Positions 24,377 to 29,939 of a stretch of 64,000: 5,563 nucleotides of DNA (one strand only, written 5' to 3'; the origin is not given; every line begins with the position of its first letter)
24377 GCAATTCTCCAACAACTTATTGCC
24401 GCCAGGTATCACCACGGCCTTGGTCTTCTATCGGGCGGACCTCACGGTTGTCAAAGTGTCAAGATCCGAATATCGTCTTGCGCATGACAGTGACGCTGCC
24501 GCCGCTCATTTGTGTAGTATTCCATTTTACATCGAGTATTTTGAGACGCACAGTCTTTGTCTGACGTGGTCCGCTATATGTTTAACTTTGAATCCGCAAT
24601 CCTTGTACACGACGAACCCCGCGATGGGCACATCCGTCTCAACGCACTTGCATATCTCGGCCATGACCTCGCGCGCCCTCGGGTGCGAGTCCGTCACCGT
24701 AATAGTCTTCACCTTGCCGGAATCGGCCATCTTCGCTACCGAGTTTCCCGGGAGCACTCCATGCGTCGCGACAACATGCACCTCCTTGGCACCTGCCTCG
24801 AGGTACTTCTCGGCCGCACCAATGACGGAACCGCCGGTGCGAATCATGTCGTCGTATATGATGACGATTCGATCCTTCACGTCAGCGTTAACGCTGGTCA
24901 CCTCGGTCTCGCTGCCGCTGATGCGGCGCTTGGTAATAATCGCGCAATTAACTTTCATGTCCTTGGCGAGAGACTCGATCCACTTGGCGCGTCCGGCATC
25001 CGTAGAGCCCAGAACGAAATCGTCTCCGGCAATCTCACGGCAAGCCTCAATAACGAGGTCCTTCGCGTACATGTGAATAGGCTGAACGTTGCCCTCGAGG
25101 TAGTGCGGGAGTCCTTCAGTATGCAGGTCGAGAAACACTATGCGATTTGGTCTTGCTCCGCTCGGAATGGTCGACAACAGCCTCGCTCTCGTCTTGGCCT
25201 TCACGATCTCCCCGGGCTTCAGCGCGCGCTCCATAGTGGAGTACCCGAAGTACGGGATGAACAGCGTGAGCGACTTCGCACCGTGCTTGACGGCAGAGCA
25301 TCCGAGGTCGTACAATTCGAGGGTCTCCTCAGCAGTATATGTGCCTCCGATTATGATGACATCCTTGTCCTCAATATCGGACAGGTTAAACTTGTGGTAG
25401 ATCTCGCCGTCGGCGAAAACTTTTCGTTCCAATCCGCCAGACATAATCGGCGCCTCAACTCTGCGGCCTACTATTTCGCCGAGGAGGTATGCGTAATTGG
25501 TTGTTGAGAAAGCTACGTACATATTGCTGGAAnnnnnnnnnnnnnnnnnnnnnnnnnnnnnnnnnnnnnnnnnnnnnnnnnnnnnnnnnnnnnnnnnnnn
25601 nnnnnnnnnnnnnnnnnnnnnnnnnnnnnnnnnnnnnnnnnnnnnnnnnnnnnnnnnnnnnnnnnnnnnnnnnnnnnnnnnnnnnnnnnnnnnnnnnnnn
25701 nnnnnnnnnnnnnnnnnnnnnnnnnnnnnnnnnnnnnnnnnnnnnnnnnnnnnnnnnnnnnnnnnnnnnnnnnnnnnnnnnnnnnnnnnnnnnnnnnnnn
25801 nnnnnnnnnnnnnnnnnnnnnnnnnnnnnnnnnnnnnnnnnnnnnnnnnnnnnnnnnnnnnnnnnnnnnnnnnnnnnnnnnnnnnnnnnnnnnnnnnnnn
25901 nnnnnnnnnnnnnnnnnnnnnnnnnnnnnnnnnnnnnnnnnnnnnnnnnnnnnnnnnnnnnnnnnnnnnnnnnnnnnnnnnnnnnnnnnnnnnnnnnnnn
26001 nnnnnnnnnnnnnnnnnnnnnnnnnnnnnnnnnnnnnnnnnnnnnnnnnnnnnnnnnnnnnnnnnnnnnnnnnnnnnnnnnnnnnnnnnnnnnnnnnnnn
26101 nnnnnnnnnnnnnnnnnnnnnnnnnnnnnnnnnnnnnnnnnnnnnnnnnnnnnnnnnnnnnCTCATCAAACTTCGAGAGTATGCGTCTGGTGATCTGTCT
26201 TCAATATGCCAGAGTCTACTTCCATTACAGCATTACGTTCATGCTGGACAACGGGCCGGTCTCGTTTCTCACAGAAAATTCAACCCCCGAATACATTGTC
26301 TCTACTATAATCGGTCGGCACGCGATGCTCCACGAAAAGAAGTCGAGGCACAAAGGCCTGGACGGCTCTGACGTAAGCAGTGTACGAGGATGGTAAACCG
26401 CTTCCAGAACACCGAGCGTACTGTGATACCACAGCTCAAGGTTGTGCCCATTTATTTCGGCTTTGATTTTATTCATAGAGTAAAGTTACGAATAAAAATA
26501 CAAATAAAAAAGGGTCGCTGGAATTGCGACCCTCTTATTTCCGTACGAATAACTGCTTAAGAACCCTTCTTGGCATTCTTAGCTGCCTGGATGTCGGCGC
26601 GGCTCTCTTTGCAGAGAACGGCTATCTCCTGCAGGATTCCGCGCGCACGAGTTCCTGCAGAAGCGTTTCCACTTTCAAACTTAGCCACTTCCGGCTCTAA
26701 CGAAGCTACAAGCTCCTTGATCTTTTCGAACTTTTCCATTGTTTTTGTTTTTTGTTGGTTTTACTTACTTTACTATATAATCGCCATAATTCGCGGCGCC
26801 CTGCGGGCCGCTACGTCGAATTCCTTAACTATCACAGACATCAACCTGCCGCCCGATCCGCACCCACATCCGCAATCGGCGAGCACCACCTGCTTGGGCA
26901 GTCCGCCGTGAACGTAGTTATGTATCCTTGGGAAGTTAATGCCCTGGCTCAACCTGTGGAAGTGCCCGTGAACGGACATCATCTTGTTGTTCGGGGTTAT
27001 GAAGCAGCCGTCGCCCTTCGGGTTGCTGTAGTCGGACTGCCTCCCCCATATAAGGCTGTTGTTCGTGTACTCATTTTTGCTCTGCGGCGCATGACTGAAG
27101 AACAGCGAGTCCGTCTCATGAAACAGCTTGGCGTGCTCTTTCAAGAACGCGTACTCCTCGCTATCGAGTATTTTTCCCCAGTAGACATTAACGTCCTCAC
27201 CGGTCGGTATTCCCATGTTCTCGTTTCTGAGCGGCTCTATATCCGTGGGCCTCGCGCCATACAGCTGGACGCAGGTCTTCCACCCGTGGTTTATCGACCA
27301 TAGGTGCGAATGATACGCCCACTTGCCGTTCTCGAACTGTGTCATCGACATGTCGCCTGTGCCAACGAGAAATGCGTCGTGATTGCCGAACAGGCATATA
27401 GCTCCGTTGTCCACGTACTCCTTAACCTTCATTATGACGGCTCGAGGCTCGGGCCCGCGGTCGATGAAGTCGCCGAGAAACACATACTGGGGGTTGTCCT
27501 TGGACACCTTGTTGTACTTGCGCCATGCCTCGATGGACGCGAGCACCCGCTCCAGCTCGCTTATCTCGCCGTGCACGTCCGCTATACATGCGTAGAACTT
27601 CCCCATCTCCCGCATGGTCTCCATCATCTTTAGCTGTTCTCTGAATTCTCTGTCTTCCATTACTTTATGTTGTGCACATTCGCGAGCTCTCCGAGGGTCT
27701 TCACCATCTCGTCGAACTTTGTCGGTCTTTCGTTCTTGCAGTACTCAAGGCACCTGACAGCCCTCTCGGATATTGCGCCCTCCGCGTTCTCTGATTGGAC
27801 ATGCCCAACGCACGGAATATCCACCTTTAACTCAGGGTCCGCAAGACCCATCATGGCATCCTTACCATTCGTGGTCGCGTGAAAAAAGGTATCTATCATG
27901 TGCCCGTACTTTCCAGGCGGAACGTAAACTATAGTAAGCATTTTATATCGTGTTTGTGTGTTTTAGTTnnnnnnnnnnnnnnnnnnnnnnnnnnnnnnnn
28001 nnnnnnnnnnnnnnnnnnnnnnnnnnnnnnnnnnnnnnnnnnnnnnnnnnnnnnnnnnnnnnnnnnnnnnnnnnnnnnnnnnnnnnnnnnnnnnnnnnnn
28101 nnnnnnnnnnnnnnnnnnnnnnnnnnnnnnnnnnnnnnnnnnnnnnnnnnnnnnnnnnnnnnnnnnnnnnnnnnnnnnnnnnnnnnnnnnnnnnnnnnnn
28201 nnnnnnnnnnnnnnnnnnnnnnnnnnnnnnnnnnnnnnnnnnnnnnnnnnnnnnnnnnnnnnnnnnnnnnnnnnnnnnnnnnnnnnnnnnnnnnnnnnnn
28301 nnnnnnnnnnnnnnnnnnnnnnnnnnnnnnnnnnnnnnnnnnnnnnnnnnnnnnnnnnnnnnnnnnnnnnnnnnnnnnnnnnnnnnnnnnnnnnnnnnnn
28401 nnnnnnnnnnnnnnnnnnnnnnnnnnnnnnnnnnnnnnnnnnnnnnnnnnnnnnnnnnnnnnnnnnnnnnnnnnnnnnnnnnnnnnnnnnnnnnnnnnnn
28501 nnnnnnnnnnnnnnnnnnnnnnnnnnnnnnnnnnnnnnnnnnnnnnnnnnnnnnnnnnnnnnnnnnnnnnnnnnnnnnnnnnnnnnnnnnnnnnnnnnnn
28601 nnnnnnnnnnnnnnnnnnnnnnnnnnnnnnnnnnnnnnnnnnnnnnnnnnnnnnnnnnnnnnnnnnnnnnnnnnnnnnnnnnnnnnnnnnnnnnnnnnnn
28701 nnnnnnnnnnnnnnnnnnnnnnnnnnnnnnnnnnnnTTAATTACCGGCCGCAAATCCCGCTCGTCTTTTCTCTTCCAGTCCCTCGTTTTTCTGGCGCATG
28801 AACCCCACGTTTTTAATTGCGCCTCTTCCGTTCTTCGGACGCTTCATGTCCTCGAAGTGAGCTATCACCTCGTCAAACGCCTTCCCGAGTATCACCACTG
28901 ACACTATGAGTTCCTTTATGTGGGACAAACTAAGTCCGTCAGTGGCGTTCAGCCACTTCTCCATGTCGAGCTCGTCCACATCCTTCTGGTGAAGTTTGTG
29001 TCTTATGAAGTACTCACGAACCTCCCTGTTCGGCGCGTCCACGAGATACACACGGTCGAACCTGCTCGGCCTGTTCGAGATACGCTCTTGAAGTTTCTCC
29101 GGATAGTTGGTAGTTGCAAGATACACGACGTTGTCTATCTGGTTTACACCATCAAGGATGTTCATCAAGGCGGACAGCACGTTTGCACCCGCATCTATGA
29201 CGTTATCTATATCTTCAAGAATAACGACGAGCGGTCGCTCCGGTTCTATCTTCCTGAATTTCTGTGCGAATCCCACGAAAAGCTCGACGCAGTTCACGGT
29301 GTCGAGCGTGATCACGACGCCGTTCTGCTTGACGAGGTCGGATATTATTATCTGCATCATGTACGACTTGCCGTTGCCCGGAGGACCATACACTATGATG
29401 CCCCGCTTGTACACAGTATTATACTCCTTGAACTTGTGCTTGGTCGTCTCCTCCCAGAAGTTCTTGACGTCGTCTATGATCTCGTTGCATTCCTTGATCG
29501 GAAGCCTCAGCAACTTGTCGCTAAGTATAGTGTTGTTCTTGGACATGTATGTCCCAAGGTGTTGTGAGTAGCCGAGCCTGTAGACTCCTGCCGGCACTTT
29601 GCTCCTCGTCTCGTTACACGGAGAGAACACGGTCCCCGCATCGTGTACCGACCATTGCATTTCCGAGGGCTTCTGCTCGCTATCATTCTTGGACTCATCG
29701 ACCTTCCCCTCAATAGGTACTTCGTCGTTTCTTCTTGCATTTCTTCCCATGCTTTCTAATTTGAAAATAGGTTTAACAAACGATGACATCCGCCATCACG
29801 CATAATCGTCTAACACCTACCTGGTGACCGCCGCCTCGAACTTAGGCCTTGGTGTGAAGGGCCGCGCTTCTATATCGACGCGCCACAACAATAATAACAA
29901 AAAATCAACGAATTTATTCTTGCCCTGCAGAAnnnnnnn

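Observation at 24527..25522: Phage PRPP-synthetase homolog: nucleotide supply, or an Adps-like enzyme of an NAD-reconstitution pathway?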

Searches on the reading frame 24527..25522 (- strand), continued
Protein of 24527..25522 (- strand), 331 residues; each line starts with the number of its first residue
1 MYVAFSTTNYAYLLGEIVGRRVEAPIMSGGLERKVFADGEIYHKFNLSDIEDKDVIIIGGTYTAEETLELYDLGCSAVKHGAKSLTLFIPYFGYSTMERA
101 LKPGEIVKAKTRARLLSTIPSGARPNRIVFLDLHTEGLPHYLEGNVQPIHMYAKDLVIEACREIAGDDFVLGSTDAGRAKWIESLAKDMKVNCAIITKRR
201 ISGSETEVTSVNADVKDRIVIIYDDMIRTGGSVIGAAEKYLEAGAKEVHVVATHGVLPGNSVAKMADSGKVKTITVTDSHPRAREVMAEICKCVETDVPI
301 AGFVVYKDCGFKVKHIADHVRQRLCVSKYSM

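Call 92: search_protein_families(library=ncbifam, proteins=[P0052, P0028, P0008, L007:2276-3118:+, L194:193-1131:+], max_evalue=0.00001)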
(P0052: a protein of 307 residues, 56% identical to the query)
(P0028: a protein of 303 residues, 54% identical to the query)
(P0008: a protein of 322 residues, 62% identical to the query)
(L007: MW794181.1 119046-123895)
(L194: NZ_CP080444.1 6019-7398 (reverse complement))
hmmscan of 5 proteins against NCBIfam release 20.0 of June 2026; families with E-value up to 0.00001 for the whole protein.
P0052 (307 aa): 11 families
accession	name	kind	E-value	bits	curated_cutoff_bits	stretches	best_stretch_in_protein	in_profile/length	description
TIGR01251.1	ribP_PPkin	subfamily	3.1e-59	200.4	113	1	8-305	3-296/309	ribose-phosphate diphosphokinase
NF002095.0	PRK00934.1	equivalog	1.2e-52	178.9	296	1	15-282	10-269/287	ribose-phosphate diphosphokinase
NF002320.0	PRK01259.1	subfamily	9.5e-52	176.3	297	1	3-305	4-302/316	ribose-phosphate diphosphokinase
NF001815.0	PRK00553.1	equivalog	2.4e-43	148.5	484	1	1-268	5-269/332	ribose-phosphate pyrophosphokinase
NF002844.0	PRK03092.1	equivalog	1.7e-41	142.5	438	1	5-305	11-310/326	ribose-phosphate diphosphokinase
NF002758.0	PRK02812.1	equivalog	7.8e-40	137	518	1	8-302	24-314/330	ribose-phosphate pyrophosphokinase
NF002618.0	PRK02269.1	equivalog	4.9e-37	128.2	460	1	7-302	7-301/321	ribose-phosphate diphosphokinase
NF003428.0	PRK04923.1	equivalog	1.5e-34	119.6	536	1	3-304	4-304/319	ribose-phosphate diphosphokinase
NF005537.0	PRK07199.1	subfamily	2.4e-33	115.5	322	1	14-288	11-284/301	ribose-phosphate diphosphokinase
NF002686.0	PRK02458.1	equivalog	1.8e-30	106.6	506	1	6-283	10-283/323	ribose-phosphate diphosphokinase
NF005299.0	PRK06827.1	subfamily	7.4e-17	61.1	327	1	75-278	117-328/383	phosphoribosylpyrophosphate synthetase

P0028 (303 aa): 11 families
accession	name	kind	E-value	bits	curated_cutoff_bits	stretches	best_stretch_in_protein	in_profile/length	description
TIGR01251.1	ribP_PPkin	subfamily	6.3e-58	196.1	113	1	7-298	5-292/309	ribose-phosphate diphosphokinase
NF002095.0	PRK00934.1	equivalog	2.9e-53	180.9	296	1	28-280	26-270/287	ribose-phosphate diphosphokinase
NF002320.0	PRK01259.1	subfamily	3.6e-47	161.3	297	1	4-298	8-298/316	ribose-phosphate diphosphokinase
NF002844.0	PRK03092.1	equivalog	1.9e-37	129.2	438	1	4-299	13-307/326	ribose-phosphate diphosphokinase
NF002758.0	PRK02812.1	equivalog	3e-36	125.2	518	1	5-297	24-312/330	ribose-phosphate pyrophosphokinase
NF005537.0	PRK07199.1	subfamily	1.7e-34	119.3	322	1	17-278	17-274/301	ribose-phosphate diphosphokinase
NF002618.0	PRK02269.1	equivalog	3.3e-34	118.9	460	1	5-298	8-300/321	ribose-phosphate diphosphokinase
NF001815.0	PRK00553.1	equivalog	2.4e-33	115.7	484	1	5-290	12-297/332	ribose-phosphate pyrophosphokinase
NF003428.0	PRK04923.1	equivalog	1.5e-32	113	536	1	4-298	8-301/319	ribose-phosphate diphosphokinase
NF002686.0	PRK02458.1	equivalog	3.5e-26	92.4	506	1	5-296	12-298/323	ribose-phosphate diphosphokinase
NF005299.0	PRK06827.1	subfamily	5.7e-17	61.5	327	1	73-285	117-338/383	phosphoribosylpyrophosphate synthetase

P0008 (322 aa): 11 families
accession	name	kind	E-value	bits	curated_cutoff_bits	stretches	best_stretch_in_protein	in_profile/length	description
TIGR01251.1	ribP_PPkin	subfamily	1.5e-56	191.5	113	1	39-319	22-295/309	ribose-phosphate diphosphokinase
NF002095.0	PRK00934.1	equivalog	2.3e-51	174.6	296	1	44-293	27-270/287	ribose-phosphate diphosphokinase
NF002320.0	PRK01259.1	subfamily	1.8e-46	158.9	297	1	40-296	29-282/316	ribose-phosphate diphosphokinase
NF002758.0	PRK02812.1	equivalog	4.2e-40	137.9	518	1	40-291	44-293/330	ribose-phosphate pyrophosphokinase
NF001815.0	PRK00553.1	equivalog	1.7e-37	129.3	484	1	39-293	31-287/332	ribose-phosphate pyrophosphokinase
NF002844.0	PRK03092.1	equivalog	9.5e-36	123.7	438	1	47-298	41-293/326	ribose-phosphate diphosphokinase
NF005537.0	PRK07199.1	subfamily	5e-34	117.7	322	1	40-297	25-281/301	ribose-phosphate diphosphokinase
NF002618.0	PRK02269.1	equivalog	2.6e-33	116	460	1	42-291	30-280/321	ribose-phosphate diphosphokinase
NF003428.0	PRK04923.1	equivalog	5.8e-30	104.5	536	1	41-291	30-280/319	ribose-phosphate diphosphokinase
NF002686.0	PRK02458.1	equivalog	1.5e-26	93.7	506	1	25-292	23-282/323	ribose-phosphate diphosphokinase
NF005299.0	PRK06827.1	subfamily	3.3e-17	62.3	327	1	89-296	119-336/383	phosphoribosylpyrophosphate synthetase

L007:2276-3118:+ (280 aa): 11 families
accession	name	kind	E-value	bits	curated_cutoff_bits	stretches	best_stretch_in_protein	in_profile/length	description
TIGR01251.1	ribP_PPkin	subfamily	4.7e-28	98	113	1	48-247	55-252/309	ribose-phosphate diphosphokinase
NF002320.0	PRK01259.1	subfamily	1.9e-22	80.1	297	1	50-248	62-257/316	ribose-phosphate diphosphokinase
NF002095.0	PRK00934.1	equivalog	3.4e-19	69.1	296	1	53-247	57-247/287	ribose-phosphate diphosphokinase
NF002844.0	PRK03092.1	equivalog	1.8e-13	50.5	438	1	54-247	71-265/326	ribose-phosphate diphosphokinase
NF001815.0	PRK00553.1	equivalog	1.9e-13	50.3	484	1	54-247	69-260/332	ribose-phosphate pyrophosphokinase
NF005537.0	PRK07199.1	subfamily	2.2e-13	49.9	322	1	55-247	62-253/301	ribose-phosphate diphosphokinase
NF003428.0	PRK04923.1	equivalog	2.8e-12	46.4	536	1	48-246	60-258/319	ribose-phosphate diphosphokinase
NF002618.0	PRK02269.1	equivalog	3e-10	40.2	460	1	55-247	66-259/321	ribose-phosphate diphosphokinase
NF005299.0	PRK06827.1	subfamily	1.6e-09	37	327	1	41-257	95-322/383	phosphoribosylpyrophosphate synthetase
NF002758.0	PRK02812.1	equivalog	3.7e-09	36.2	518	1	53-247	80-272/330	ribose-phosphate pyrophosphokinase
NF002686.0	PRK02458.1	equivalog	3.1e-08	33.5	506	1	56-248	71-261/323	ribose-phosphate diphosphokinase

L194:193-1131:+ (312 aa): 12 families
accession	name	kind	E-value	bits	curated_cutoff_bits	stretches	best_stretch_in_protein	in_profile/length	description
NF002320.0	PRK01259.1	subfamily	8e-129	429.5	297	1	3-310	4-314/316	ribose-phosphate diphosphokinase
TIGR01251.1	ribP_PPkin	subfamily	2.6e-105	351.7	113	1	8-310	3-308/309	ribose-phosphate diphosphokinase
NF002618.0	PRK02269.1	equivalog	2.2e-101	339.7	460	1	5-310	5-316/321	ribose-phosphate diphosphokinase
NF002758.0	PRK02812.1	equivalog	1.1e-97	327.2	518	1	5-310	21-329/330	ribose-phosphate pyrophosphokinase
NF003428.0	PRK04923.1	equivalog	9.6e-96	320.7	536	1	4-311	5-318/319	ribose-phosphate diphosphokinase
NF002844.0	PRK03092.1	equivalog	1.5e-95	320.2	438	1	4-310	10-322/326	ribose-phosphate diphosphokinase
NF002686.0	PRK02458.1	equivalog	2.1e-92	310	506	1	3-310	7-316/323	ribose-phosphate diphosphokinase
NF001815.0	PRK00553.1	equivalog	1.5e-81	274.1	484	1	4-308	8-319/332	ribose-phosphate pyrophosphokinase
NF002095.0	PRK00934.1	equivalog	1.6e-61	208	296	1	10-286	5-276/287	ribose-phosphate diphosphokinase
NF005537.0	PRK07199.1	subfamily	1.3e-40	139.4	322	1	6-280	3-279/301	ribose-phosphate diphosphokinase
NF005299.0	PRK06827.1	subfamily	2e-39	135.4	327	1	34-308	60-366/383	phosphoribosylpyrophosphate synthetase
TIGR00201.1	comF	subfamily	7.1e-06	26.1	233.55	0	209-245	149-185/190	ComF family protein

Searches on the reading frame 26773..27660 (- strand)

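Call 3: search_protein_families(library=pfam, proteins=[window:26773-27660:-], max_evalue=0.01)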
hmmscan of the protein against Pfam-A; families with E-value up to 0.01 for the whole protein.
window:26773-27660:- (295 aa): 1 family
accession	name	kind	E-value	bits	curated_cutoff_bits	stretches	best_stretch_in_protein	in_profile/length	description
PF00149.33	Metallophos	-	5.6e-12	46.9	21.5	1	24-236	4-190/191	Calcineurin-like phosphoesterase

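Call 4: search_protein_families(library=ncbifam, proteins=[window:26773-27660:-], max_evalue=0.01)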
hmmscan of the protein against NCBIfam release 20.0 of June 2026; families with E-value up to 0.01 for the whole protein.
window:26773-27660:- (295 aa): 3 families
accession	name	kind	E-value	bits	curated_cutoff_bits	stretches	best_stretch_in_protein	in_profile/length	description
TIGR04075.1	bacter_Pnkp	equivalog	2e-11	42.8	750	1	12-99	172-266/851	polynucleotide kinase-phosphatase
NF001204.0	PRK00166.1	equivalog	1.3e-07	31.2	176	1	25-101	5-73/276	symmetrical bis(5'-nucleosyl)-tetraphosphatase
NF010148.0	PRK13625.1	equivalog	1.4e-05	24.8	340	1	23-94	3-76/245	bis(5'-nucleosyl)-tetraphosphatase PrpE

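Call 5: search_protein_families(library=phrogs, proteins=[window:26773-27660:-], max_evalue=0.001)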
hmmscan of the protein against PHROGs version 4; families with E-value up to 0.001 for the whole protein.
window:26773-27660:- (295 aa): 5 families
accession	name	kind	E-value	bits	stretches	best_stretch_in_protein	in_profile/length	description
phrog_246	-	other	2.2e-14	54.4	1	17-247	173-357/417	NinI-like serine-threonine phosphatase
phrog_20114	-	other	7.1e-09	37.1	1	25-105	7-80/131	phosphoesterase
phrog_8238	-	DNA, RNA and nucleotide metabolism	3.7e-07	29.6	1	5-102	156-248/737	RNA ligase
phrog_547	-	other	0.0001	22.5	0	48-110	65-126/245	phosphoesterase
phrog_1649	-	other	0.00093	18.9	0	7-236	23-253/308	metallo-phosphoesterase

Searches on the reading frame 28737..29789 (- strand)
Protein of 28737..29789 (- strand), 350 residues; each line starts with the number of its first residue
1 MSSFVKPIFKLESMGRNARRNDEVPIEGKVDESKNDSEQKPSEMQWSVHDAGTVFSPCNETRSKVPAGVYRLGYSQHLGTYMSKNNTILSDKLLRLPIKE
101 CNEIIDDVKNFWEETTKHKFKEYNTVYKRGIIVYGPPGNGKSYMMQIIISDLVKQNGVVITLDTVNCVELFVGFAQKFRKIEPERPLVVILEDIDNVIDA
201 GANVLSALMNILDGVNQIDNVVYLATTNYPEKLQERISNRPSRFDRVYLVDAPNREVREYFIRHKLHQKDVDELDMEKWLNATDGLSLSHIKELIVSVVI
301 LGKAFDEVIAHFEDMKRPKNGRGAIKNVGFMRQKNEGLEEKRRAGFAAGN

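Call 3: search_protein_families(library=pfam, proteins=[window:28737-29789:-], max_evalue=0.01)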
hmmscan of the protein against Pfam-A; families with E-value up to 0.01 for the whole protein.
window:28737-29789:- (350 aa): 8 families
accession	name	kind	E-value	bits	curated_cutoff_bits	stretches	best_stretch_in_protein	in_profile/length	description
PF00004.35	AAA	-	5e-15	56.5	21.2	1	131-250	1-129/131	ATPase family associated with various cellular activities (AAA)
PF13191.12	AAA_16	-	9.7e-08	33.1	32.6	1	123-178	19-73/167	AAA ATPase domain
PF00910.28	RNA_helicase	-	0.00039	21.3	21.5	1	131-156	1-26/105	RNA helicase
PF13238.12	AAA_18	-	0.001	20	29.4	1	131-242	1-113/128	AAA domain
PF25199.1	nSTAND_NTPase5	-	0.0013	19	34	1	128-210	41-121/145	Novel STAND NTPase 5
PF13173.12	AAA_14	-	0.0029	18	27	1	130-207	4-84/129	AAA domain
PF01935.23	DUF87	-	0.0068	17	23.2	0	131-164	26-60/220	Helicase HerA, central domain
PF20720.3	nSTAND3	-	0.0084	16.3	27.2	0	129-193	18-73/155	Novel STAND NTPase 3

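Call 5: search_protein_families(library=phrogs, proteins=[window:28737-29789:-], max_evalue=0.001)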
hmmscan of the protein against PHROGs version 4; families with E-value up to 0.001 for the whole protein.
window:28737-29789:- (350 aa): 12 families
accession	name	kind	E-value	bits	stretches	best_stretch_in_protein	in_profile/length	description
phrog_7485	-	unknown function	1.1e-20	75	1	102-261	203-371/430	-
phrog_3757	-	unknown function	5.6e-14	53.3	1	106-315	103-320/367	-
phrog_2376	-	other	8.1e-13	49.4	1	62-309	21-249/363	ATPase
phrog_30773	-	unknown function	1.2e-10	41.3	1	117-295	185-377/666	-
phrog_10440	-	unknown function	2.3e-10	40.6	1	125-277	229-378/483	-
phrog_8638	-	unknown function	4.5e-08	33.1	1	119-307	296-496/568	-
phrog_14322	-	unknown function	2e-07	31.7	1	94-229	192-326/398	-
phrog_168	-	DNA, RNA and nucleotide metabolism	3.5e-07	31.2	1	118-272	31-183/314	clamp loader of DNA polymerase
phrog_9172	-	unknown function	9.3e-06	25.7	1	118-293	98-291/509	-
phrog_10401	-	other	3.3e-05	23.8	1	120-274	457-609/667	ATPase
phrog_3277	-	DNA, RNA and nucleotide metabolism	6e-05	23.9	1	127-180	9-63/168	DnaC-like helicase loader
phrog_325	-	DNA, RNA and nucleotide metabolism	0.00088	18.6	0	125-161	488-525/986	Dda-like helicase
